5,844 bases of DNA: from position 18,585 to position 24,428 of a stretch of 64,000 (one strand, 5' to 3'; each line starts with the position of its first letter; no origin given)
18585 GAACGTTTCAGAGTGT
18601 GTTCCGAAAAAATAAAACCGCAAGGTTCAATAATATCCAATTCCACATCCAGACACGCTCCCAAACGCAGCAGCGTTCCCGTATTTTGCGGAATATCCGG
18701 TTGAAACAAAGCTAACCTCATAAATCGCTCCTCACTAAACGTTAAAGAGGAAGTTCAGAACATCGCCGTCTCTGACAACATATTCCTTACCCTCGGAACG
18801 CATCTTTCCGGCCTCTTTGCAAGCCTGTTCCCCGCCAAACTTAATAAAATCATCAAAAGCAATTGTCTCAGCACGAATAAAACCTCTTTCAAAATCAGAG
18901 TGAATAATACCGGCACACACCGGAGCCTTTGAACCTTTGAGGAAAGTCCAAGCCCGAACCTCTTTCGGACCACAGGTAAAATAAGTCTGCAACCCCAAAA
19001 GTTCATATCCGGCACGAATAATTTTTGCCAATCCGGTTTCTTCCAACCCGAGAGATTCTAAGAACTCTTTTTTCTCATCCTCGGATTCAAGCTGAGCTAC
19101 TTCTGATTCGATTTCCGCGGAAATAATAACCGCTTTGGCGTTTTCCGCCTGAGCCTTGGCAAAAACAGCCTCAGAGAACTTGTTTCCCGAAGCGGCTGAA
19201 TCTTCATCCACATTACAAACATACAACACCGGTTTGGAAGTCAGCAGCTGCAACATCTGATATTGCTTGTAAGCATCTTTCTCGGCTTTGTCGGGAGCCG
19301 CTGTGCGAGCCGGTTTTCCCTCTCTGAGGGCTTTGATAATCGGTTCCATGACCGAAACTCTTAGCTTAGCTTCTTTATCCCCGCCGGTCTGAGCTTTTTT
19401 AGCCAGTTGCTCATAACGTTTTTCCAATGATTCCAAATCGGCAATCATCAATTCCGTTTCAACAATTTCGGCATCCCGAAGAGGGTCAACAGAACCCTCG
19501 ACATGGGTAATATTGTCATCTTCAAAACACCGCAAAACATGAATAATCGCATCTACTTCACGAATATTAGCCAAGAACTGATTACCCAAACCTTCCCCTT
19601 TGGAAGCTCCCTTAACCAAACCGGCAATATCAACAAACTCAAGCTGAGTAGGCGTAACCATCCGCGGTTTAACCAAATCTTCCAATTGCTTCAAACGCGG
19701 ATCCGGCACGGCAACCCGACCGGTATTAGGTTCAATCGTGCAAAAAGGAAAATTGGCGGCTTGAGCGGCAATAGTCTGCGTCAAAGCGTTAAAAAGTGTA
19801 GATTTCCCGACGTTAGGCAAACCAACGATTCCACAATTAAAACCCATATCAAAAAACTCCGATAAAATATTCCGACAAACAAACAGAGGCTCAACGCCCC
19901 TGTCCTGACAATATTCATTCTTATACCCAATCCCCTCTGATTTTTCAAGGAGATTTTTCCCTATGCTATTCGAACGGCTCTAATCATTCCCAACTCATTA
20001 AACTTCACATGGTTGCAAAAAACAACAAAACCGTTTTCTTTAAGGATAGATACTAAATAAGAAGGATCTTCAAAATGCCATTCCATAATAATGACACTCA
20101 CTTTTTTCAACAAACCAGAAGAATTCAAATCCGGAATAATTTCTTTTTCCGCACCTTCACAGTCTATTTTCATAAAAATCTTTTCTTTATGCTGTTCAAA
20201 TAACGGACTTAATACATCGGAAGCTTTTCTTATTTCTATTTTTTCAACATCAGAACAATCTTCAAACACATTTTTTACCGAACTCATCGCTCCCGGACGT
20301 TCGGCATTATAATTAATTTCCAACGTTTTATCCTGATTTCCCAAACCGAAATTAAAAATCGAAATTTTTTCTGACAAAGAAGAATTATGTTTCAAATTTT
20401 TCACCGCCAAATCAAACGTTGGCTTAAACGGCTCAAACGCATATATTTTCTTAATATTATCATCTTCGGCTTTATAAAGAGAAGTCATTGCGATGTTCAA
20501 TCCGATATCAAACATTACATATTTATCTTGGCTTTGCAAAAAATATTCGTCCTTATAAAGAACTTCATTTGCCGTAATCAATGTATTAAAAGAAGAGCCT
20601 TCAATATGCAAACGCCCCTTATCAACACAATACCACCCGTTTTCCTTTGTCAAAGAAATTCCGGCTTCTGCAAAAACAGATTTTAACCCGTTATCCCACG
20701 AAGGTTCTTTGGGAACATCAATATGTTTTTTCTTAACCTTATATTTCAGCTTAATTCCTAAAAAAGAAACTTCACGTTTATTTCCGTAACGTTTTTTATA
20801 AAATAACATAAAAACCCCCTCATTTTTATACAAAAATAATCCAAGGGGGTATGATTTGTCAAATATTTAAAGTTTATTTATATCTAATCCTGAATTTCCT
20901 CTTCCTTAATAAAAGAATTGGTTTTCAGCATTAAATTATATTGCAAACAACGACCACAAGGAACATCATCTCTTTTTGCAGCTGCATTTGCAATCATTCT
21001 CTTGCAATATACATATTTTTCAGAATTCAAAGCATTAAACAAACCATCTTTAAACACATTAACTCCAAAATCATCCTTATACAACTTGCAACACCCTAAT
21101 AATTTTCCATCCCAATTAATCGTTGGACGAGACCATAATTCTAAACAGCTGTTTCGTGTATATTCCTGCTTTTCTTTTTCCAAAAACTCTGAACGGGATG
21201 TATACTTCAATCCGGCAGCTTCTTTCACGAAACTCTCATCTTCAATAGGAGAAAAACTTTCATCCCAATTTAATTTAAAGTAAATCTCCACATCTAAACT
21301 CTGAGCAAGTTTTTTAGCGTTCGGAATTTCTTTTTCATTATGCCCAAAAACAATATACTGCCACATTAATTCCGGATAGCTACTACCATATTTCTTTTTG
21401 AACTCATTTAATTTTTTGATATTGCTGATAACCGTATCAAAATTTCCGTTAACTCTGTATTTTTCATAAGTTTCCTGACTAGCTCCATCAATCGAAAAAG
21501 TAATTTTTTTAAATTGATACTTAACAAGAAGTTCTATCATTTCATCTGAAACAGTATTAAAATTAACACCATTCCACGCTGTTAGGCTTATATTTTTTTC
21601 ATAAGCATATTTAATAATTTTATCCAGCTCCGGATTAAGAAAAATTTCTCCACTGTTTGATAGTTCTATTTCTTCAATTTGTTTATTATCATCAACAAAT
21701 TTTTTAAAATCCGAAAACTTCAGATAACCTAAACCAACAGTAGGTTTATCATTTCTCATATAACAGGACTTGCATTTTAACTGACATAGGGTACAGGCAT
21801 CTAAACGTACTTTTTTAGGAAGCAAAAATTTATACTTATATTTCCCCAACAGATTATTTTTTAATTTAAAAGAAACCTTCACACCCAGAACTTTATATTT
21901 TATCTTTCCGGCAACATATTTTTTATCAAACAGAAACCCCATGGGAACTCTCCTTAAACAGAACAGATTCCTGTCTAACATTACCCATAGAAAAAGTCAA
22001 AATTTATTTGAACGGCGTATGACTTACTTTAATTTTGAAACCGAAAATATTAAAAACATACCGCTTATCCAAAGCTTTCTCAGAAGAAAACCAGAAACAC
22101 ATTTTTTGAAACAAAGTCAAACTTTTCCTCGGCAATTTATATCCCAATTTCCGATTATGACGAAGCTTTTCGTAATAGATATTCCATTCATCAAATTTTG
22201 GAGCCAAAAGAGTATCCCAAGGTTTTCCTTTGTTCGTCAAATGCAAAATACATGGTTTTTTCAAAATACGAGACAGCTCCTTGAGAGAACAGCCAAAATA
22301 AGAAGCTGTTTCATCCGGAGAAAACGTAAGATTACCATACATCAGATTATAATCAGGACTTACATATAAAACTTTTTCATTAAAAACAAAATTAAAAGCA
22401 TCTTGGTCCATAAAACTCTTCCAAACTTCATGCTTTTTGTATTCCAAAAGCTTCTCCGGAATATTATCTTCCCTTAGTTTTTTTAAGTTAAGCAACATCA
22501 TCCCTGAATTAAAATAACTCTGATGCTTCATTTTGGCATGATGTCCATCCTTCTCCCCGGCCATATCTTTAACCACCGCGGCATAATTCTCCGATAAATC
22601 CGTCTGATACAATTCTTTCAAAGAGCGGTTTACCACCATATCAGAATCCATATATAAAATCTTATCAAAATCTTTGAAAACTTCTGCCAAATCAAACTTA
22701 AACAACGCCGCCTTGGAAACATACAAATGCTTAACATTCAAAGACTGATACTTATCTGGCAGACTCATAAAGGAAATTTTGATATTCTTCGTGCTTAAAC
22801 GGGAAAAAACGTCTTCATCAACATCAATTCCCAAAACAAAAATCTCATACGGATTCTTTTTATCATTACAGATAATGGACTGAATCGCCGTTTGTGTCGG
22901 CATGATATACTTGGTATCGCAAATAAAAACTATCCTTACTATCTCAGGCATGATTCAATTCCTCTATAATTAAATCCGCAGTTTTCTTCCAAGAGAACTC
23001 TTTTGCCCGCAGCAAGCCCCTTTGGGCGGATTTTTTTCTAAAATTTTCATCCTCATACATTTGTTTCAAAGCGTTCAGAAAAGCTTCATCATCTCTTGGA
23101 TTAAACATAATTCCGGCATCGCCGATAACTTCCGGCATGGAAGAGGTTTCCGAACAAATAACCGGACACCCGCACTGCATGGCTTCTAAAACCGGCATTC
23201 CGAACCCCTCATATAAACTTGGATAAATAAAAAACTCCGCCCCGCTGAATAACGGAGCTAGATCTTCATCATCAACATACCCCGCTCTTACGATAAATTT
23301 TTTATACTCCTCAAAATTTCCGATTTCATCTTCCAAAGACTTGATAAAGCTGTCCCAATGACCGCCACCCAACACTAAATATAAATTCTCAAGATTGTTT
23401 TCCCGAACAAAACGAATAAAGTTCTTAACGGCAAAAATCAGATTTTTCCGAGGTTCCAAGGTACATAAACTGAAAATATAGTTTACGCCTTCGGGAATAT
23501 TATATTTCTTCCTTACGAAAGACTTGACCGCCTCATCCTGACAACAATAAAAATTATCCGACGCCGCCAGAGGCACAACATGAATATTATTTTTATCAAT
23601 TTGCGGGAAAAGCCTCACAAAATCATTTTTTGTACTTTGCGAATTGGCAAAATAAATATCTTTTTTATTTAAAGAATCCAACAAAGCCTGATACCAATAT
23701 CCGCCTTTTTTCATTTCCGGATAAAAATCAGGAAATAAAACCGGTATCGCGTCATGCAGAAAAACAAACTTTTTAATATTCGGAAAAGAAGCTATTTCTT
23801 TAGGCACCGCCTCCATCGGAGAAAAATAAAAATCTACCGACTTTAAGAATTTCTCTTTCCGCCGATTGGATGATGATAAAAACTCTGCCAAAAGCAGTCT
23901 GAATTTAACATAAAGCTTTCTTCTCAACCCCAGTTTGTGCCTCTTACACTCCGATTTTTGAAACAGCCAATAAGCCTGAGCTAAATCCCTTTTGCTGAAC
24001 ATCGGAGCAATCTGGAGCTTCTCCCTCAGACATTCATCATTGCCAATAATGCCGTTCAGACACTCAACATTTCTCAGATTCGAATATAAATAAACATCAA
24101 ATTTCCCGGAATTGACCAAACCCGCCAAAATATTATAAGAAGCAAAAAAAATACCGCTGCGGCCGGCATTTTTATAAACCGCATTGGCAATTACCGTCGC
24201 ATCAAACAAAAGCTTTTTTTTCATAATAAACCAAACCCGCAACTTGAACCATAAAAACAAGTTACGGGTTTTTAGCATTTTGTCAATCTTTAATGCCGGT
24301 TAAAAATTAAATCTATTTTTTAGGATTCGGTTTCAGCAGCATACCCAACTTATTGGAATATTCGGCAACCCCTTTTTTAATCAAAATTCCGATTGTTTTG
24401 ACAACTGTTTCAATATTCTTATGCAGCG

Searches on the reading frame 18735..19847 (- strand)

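Call 17: search_protein_families(library=pfam, proteins=[window:18735-19847:-], max_evalue=0.00001)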
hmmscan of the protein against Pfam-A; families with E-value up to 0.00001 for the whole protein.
window:18735-19847:- (370 aa): 3 families
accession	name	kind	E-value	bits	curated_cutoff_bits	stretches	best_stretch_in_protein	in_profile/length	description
PF06071.19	YchF-GTPase_C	-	2.6e-38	130.5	27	1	286-369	1-84/84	Protein of unknown function (DUF933)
PF01926.29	MMR_HSR1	-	1.9e-23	83.2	21.9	1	5-116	2-92/113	50S ribosome-binding GTPase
PF02421.24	FeoB_N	-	7.1e-08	32.6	27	1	5-49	3-46/156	Ferrous iron transport protein B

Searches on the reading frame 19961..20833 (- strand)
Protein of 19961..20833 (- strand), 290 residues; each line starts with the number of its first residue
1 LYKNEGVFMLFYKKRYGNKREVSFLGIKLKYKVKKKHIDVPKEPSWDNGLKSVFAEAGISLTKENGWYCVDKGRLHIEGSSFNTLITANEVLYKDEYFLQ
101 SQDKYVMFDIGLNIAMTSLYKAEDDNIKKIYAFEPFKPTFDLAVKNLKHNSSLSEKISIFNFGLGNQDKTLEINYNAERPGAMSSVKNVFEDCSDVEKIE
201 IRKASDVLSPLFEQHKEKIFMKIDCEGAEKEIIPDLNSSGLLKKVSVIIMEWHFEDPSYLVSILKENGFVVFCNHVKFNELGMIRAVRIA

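Call 35: search_protein_families(library=pfam, proteins=[window:19961-20833:-], max_evalue=0.001)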
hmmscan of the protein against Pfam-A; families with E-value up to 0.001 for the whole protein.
window:19961-20833:- (290 aa): 1 family
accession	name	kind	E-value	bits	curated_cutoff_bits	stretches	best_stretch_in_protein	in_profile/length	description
PF05050.19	Methyltransf_21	-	1.1e-10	42.4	22.7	1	109-270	1-172/173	Methyltransferase FkbM domain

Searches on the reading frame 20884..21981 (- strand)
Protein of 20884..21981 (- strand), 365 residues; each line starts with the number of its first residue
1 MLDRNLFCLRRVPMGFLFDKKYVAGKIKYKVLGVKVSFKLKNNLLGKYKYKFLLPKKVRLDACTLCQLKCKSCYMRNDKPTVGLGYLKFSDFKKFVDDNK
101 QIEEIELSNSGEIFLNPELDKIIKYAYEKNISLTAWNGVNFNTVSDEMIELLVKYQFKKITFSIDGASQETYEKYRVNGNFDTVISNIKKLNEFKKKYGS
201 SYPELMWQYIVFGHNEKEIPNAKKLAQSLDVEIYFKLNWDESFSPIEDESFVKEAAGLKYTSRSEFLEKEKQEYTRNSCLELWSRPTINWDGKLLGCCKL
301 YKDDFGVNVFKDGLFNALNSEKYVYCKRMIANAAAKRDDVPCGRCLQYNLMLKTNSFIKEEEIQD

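Call 17: search_protein_families(library=pfam, proteins=[window:20884-21981:-], max_evalue=0.00001)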
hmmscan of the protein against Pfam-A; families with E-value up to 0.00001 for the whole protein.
window:20884-21981:- (365 aa): 1 family
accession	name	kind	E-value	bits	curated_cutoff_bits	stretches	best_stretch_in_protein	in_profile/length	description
PF04055.27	Radical_SAM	-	4.8e-09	37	29.5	1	66-197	7-142/166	Radical SAM superfamily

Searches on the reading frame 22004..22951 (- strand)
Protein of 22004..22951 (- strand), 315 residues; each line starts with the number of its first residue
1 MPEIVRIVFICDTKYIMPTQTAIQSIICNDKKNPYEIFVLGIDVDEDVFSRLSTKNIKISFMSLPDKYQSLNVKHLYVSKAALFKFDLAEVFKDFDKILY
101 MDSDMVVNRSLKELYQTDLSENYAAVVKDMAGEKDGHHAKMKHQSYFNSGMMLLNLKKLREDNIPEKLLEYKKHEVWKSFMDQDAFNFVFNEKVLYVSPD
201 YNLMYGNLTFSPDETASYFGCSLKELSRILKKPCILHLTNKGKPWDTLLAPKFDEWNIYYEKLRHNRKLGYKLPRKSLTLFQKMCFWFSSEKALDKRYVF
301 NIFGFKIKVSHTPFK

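Call 17: search_protein_families(library=pfam, proteins=[window:22004-22951:-], max_evalue=0.00001)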
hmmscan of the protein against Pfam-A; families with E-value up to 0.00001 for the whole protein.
window:22004-22951:- (315 aa): 1 family
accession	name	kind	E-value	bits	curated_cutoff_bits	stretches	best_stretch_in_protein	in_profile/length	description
PF01501.26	Glyco_transf_8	-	1.6e-39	136.5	24.3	1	7-246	2-250/253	Glycosyl transferase family 8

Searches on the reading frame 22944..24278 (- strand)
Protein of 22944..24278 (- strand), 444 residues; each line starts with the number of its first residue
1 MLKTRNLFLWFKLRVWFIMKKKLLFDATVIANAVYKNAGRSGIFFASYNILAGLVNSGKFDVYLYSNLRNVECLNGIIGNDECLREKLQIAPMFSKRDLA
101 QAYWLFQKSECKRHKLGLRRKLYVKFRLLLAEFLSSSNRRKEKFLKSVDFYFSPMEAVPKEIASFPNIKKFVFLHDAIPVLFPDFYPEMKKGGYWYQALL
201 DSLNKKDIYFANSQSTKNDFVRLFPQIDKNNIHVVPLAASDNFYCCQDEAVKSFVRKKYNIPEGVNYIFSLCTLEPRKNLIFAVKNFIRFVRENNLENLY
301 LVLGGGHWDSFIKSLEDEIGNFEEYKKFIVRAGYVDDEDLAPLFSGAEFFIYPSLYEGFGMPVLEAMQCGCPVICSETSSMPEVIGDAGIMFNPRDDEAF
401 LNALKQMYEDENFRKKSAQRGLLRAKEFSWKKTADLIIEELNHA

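Call 16: search_protein_families(library=pfam, proteins=[window:22944-24278:-], max_evalue=0.00001)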
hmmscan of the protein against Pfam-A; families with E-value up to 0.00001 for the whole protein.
window:22944-24278:- (444 aa): 4 families
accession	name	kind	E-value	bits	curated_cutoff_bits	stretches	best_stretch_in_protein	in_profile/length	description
PF00534.26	Glycos_transf_1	-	6.4e-28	97.9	26.4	1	254-421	4-169/172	Glycosyl transferases group 1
PF13692.12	Glyco_trans_1_4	-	3.1e-25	89.5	27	1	268-410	4-142/142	Glycosyl transferases group 1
PF20706.3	GT4-conflict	-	6.1e-11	42.4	26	1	276-434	210-382/385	Family 4 Glycosyltransferase in conflict systems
PF13524.12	Glyco_trans_1_2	-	2.5e-07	31.2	25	1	287-437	5-142/144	Glycosyl transferase-like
